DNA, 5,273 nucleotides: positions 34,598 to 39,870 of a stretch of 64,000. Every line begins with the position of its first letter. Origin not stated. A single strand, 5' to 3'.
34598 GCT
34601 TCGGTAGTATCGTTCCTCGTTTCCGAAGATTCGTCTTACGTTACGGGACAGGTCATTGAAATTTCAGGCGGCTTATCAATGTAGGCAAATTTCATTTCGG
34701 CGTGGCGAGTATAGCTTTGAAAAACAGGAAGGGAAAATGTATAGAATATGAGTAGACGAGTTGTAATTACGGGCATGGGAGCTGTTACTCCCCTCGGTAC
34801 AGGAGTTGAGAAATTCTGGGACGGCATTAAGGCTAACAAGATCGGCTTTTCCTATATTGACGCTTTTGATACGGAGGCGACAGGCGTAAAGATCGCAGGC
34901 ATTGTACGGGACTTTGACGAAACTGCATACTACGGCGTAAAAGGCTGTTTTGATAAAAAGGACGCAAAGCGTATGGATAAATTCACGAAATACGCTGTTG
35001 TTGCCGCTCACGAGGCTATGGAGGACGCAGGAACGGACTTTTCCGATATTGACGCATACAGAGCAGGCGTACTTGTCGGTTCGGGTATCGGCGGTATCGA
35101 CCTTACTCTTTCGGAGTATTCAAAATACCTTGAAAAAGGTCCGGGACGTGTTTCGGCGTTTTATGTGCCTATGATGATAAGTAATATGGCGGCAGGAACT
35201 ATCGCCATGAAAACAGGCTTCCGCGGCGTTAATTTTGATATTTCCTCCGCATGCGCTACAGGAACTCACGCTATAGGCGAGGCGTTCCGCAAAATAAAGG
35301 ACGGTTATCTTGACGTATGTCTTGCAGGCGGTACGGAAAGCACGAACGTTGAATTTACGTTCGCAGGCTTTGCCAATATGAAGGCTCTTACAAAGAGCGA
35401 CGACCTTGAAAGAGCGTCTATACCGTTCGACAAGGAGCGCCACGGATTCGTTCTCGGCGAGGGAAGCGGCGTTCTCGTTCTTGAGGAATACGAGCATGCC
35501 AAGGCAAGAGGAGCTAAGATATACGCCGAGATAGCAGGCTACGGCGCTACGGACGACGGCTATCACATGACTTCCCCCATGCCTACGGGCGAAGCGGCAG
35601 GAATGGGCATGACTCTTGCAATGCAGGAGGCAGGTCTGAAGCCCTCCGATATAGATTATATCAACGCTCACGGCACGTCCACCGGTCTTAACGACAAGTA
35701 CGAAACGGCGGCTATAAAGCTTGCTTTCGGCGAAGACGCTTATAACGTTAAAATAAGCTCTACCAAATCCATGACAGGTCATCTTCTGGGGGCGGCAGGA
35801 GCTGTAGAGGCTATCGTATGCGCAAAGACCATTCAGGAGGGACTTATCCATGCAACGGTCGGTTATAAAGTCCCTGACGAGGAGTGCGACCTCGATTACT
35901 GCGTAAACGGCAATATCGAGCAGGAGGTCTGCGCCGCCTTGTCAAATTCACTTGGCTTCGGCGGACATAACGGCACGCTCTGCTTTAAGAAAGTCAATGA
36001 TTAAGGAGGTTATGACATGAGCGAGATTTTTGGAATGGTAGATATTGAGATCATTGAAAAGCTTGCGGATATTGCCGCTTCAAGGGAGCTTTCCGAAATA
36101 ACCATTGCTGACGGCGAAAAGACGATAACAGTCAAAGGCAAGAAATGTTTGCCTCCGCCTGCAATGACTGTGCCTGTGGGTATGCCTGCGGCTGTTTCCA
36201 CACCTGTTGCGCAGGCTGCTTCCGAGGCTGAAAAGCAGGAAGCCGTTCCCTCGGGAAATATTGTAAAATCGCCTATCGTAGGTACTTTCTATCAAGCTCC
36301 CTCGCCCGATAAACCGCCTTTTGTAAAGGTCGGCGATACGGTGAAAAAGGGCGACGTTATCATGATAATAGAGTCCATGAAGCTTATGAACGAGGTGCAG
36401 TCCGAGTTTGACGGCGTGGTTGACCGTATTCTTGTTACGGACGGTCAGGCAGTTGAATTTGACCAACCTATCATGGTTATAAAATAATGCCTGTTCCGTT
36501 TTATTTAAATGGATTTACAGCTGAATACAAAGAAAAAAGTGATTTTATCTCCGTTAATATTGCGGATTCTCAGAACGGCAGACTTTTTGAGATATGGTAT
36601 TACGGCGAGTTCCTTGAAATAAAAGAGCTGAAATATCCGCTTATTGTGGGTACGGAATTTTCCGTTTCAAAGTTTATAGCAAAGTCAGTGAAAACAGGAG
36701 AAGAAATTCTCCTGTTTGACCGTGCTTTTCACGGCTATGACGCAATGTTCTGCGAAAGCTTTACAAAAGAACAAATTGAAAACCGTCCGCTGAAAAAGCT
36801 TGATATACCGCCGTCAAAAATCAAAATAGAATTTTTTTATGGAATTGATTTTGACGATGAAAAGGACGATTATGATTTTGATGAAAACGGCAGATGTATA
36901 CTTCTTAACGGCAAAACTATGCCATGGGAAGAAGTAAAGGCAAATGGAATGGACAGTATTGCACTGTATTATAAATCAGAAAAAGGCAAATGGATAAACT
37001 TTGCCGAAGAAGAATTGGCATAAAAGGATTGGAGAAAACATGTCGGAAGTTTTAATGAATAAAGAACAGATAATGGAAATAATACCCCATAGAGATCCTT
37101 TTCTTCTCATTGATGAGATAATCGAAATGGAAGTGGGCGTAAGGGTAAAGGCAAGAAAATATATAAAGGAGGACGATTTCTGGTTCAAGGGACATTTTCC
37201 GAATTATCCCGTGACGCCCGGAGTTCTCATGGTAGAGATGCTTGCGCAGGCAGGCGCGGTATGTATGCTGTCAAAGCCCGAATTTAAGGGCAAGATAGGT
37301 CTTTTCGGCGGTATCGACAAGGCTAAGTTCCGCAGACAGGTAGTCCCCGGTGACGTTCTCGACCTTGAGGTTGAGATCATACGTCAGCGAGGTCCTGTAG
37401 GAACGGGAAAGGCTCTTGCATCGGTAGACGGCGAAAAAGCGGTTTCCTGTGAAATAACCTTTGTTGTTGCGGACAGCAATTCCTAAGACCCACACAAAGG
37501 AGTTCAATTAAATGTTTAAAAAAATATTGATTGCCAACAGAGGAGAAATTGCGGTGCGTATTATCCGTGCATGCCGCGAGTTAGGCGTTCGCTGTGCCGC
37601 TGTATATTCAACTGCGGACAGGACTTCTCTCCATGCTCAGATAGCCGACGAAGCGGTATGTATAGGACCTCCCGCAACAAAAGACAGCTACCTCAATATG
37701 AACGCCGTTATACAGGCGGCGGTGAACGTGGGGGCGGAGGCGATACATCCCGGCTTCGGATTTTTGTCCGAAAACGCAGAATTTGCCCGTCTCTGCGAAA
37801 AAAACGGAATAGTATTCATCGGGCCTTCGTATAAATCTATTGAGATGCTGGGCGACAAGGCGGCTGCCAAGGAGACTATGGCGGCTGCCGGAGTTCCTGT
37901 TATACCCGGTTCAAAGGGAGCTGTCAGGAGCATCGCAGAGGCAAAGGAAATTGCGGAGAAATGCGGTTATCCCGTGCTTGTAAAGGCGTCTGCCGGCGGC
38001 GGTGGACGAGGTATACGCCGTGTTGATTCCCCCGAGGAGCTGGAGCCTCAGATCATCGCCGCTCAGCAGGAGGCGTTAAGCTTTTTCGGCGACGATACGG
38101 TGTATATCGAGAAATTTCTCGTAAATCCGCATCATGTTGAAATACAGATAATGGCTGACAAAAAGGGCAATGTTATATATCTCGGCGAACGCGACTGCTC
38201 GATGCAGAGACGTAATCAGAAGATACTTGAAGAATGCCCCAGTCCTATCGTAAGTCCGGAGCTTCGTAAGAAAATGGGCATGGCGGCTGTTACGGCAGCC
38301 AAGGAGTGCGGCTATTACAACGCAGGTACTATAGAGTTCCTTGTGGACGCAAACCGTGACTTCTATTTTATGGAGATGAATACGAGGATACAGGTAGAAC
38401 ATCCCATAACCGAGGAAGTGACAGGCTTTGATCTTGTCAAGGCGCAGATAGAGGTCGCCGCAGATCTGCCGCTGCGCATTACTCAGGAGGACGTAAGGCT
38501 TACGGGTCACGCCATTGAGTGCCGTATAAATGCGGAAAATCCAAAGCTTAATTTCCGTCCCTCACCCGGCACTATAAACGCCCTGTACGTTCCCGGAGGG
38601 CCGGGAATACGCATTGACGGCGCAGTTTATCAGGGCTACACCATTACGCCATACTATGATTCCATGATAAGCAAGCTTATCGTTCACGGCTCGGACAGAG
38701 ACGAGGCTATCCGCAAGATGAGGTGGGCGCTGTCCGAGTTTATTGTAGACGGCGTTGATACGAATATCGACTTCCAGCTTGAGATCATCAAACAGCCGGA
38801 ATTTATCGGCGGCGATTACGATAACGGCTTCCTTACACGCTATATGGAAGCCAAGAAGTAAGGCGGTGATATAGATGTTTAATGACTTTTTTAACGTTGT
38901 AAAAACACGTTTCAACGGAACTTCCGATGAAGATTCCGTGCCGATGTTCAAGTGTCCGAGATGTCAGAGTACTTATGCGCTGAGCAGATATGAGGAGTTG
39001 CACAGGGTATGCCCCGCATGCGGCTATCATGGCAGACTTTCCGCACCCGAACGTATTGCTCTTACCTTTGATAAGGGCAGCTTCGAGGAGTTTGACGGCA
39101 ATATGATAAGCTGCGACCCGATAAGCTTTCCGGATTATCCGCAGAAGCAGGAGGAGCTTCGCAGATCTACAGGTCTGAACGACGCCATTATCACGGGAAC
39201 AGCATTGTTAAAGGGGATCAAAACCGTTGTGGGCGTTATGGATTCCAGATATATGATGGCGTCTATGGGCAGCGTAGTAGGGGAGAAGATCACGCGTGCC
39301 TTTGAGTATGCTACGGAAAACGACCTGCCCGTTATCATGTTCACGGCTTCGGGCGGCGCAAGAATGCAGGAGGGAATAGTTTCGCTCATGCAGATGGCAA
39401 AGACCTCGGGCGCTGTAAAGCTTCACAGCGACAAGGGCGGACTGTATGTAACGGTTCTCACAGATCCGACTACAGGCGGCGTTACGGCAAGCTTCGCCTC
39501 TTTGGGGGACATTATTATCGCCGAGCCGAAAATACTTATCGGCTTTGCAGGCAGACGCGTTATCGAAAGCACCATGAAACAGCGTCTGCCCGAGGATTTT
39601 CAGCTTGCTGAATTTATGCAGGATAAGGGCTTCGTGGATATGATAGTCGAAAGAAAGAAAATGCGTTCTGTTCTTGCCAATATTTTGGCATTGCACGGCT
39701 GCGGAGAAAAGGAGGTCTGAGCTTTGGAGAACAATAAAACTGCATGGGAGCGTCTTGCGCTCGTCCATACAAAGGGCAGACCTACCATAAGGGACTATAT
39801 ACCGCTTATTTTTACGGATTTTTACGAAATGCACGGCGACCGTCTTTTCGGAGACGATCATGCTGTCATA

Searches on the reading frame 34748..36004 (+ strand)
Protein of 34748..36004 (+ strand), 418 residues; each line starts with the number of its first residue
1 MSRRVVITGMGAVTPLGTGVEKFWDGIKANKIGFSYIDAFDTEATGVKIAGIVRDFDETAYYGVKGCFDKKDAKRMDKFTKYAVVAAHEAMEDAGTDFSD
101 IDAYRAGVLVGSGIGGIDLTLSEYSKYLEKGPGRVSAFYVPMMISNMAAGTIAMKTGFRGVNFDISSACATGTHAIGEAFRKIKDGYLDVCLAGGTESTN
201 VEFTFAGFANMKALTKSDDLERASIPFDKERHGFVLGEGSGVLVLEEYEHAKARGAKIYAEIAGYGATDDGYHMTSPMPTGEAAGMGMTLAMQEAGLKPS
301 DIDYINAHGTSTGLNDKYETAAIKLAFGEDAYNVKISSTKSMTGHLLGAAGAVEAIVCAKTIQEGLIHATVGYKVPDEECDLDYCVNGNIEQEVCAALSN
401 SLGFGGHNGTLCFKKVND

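Call 49: search_protein_families(library=pfam, proteins=[window:34748-36004:+], max_evalue=0.0001)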
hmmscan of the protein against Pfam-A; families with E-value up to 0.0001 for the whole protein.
window:34748-36004:+ (418 aa): 2 families
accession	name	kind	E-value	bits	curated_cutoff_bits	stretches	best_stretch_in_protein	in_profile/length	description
PF00109.32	ketoacyl-synt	-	1.5e-52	179.1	20.8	1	3-251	2-252/252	Beta-ketoacyl synthase, N-terminal domain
PF02801.28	Ketoacyl-synt_C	-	2.4e-36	124.8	20.8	1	259-373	1-118/119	Beta-ketoacyl synthase, C-terminal domain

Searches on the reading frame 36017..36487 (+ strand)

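Call 49: search_protein_families(library=pfam, proteins=[window:36017-36487:+], max_evalue=0.0001)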
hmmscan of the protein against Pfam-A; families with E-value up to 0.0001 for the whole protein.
window:36017-36487:+ (156 aa): 2 families
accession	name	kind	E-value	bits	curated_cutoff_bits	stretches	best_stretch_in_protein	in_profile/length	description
PF00364.28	Biotin_lipoyl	-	9.8e-23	80.2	22.1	1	83-155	3-73/73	Biotin-requiring enzyme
PF13533.13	Biotin_lipoyl_2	-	5.1e-10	39.4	29.8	0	126-155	2-31/32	Biotin-lipoyl like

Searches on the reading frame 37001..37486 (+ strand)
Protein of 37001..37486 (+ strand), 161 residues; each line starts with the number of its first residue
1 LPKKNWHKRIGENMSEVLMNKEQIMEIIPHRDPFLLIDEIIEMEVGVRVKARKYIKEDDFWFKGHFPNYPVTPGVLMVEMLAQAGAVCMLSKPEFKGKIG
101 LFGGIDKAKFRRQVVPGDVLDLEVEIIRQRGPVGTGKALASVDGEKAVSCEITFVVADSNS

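Call 49: search_protein_families(library=pfam, proteins=[window:37001-37486:+], max_evalue=0.0001)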
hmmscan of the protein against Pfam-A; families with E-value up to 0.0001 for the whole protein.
window:37001-37486:+ (161 aa): 1 family
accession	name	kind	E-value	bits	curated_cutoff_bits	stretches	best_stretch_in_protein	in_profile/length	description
PF07977.19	FabA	-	3.5e-29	101.6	23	1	28-149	1-136/138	FabA-like domain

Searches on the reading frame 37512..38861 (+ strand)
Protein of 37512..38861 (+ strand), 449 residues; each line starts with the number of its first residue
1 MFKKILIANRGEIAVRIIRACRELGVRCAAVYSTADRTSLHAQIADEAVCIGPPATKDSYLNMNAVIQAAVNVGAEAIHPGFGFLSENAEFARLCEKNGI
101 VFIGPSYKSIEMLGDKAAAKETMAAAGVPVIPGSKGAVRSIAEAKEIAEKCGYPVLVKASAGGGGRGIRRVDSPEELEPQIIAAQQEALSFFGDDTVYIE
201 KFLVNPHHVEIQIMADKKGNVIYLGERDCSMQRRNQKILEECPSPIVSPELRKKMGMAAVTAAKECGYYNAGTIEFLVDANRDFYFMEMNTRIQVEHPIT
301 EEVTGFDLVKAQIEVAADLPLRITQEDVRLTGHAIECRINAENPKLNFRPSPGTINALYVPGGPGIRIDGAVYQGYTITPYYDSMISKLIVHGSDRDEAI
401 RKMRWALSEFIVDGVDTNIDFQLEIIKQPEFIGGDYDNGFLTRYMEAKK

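Call 49: search_protein_families(library=pfam, proteins=[window:37512-38861:+], max_evalue=0.0001)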
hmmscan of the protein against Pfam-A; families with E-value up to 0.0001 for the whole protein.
window:37512-38861:+ (449 aa): 5 families
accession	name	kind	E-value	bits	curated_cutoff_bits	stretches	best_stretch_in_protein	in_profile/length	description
PF02786.22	CPSase_L_D2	-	4.9e-75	252.1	19.8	1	115-322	1-209/211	Carbamoyl-phosphate synthase L chain, ATP binding domain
PF00289.28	Biotin_carb_N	-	3.2e-46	156.8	25.5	1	1-110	1-110/110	Biotin carboxylase, N-terminal domain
PF02785.25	Biotin_carb_C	-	7.5e-41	139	32.4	1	336-442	1-107/108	Biotin carboxylase C-terminal domain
PF07478.18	Dala_Dala_lig_C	-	7.1e-11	42.4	24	1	143-291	27-174/204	D-ala D-ala ligase C-terminus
PF02222.28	ATP-grasp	-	4.7e-07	30.1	27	1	138-292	16-162/179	ATP-grasp domain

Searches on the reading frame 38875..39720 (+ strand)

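Call 50: search_protein_families(library=pfam, proteins=[window:38875-39720:+], max_evalue=0.0001)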
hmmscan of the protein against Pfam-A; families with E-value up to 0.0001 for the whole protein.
window:38875-39720:+ (281 aa): 2 families
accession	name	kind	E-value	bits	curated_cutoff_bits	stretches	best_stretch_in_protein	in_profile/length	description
PF01039.27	Carboxyl_trans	-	1.2e-18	67.5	22.3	1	52-260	5-205/493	Carboxyl transferase domain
PF08271.17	Zn_Ribbon_TF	-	5e-05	23.2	29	1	25-51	1-27/43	TFIIB zinc-binding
